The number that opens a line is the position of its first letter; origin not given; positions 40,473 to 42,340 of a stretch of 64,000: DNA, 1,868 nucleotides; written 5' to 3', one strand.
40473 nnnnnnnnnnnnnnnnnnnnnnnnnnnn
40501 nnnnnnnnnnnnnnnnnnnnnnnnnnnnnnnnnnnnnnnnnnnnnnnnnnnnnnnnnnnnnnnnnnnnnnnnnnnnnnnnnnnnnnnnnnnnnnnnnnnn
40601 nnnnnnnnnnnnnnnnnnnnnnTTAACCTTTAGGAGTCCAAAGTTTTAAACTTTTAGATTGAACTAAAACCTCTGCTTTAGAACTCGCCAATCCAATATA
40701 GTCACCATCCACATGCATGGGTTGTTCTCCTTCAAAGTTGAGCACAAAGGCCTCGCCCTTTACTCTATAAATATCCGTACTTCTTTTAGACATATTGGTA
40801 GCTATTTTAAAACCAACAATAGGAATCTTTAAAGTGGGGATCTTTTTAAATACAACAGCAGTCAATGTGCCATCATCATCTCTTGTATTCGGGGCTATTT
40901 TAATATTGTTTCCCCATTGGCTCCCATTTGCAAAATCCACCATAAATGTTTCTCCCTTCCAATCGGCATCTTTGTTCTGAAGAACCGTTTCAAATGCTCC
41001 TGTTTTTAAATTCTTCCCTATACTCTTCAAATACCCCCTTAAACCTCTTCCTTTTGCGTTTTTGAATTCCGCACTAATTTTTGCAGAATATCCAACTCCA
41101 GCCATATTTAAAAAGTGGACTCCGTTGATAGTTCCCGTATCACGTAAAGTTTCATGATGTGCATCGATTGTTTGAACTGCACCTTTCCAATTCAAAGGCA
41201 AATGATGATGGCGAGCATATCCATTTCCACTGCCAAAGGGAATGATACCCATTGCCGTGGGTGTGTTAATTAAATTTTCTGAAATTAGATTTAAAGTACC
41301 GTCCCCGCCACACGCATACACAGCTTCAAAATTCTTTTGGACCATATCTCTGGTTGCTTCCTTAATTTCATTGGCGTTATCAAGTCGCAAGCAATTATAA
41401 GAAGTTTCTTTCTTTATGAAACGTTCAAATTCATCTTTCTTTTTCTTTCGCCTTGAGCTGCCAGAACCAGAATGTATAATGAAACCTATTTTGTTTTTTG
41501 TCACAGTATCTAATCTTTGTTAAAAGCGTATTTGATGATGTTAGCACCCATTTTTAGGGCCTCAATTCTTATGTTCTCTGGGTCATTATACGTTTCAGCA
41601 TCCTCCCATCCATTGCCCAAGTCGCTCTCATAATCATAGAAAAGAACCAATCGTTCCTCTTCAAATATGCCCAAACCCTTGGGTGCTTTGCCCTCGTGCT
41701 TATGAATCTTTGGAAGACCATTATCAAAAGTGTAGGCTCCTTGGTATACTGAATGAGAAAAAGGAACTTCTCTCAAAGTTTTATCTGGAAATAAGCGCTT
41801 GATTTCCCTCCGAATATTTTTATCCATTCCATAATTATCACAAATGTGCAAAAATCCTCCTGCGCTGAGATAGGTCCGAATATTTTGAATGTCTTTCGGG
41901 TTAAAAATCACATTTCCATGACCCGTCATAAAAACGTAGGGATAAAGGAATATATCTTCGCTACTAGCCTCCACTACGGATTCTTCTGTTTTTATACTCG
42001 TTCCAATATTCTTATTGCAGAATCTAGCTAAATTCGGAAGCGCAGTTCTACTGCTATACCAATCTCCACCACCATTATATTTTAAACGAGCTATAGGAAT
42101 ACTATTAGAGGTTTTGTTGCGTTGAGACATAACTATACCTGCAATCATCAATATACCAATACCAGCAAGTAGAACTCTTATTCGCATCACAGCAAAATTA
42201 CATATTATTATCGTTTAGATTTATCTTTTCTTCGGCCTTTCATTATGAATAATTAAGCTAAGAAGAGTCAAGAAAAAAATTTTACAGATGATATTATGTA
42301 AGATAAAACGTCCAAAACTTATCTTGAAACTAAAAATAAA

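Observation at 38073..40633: Secreted 681-aa protein with a caspase/CHAT-like His-Cys dyad, translationally coupled to a CxxC thioredoxin-fold lipoprotein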

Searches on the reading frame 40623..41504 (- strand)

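Call 4: search_protein_families(library=pfam, proteins=[window:40623-41504:-], max_evalue=1)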
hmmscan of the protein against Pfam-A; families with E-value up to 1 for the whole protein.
window:40623-41504:- (293 aa): 3 families
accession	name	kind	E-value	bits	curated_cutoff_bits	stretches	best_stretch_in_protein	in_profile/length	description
PF00781.29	DAGK_cat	-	2.4e-20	72.8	23.6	1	6-124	2-123/125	Diacylglycerol kinase catalytic domain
PF19279.4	YegS_C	-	4.3e-07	30.2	27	1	171-280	43-150/158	YegS C-terminal NAD kinase beta sandwich-like domain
PF01513.26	NAD_kinase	-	0.0064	17.2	25.5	1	32-78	54-92/130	ATP-NAD kinase N-terminal domain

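Call 5: search_protein_families(library=ncbifam, proteins=[window:40623-41504:-], max_evalue=1)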
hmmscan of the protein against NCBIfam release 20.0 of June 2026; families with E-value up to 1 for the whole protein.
window:40623-41504:- (293 aa): 11 families
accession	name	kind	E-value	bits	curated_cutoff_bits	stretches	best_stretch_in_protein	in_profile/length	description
NF009604.0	PRK13057.1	equivalog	6.7e-30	104.1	274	1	36-292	40-296/302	lipid kinase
TIGR00147.1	TIGR00147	subfamily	3.4e-28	98.4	118.65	1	31-283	29-289/296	YegS/Rv2252/BmrU family lipid kinase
NF009602.0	PRK13054.1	equivalog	1.8e-26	93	284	1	51-292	49-294/301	lipid kinase YegS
NF009605.0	PRK13059.1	equivalog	1.5e-24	86.5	313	1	5-268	3-271/295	putative lipid kinase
NF009874.0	PRK13337.1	equivalog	9.4e-22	77.3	385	1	29-281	29-286/305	diacylglycerol kinase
TIGR03702.1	lip_kinase_YegS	equivalog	1.8e-20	73.2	387.45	1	52-292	46-290/295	lipid kinase YegS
NF002033.0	PRK00861.1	subfamily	3.4e-19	68.6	293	1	14-291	22-305/328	putative lipid kinase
NF009603.0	PRK13055.1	subfamily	4.7e-16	58.6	342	1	47-281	49-292/335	diacylglycerol kinase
NF009025.0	PRK12361.1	equivalog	7.6e-15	54.1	505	1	3-171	241-415/546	hypothetical protein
NF008882.0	PRK11914.1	equivalog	2.1e-12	46.8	302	1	42-221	48-236/306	diacylglycerol kinase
NF040993.1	MamU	equivalog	2.3e-09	37.1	400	1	44-162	44-163/296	lipid kinase MamU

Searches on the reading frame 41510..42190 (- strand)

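Call 4: search_protein_families(library=pfam, proteins=[window:41510-42190:-], max_evalue=1)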
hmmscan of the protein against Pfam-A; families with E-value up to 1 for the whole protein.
window:41510-42190:- (226 aa): 1 family
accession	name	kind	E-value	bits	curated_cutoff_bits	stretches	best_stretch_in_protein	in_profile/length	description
PF13709.12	DUF4159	-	6.7e-66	222.1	25.9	1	33-223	2-202/202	Domain of unknown function (DUF4159)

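Call 5: search_protein_families(library=ncbifam, proteins=[window:41510-42190:-], max_evalue=1)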
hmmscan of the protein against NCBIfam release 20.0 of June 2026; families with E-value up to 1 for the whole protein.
window:41510-42190:- (226 aa): 0 families
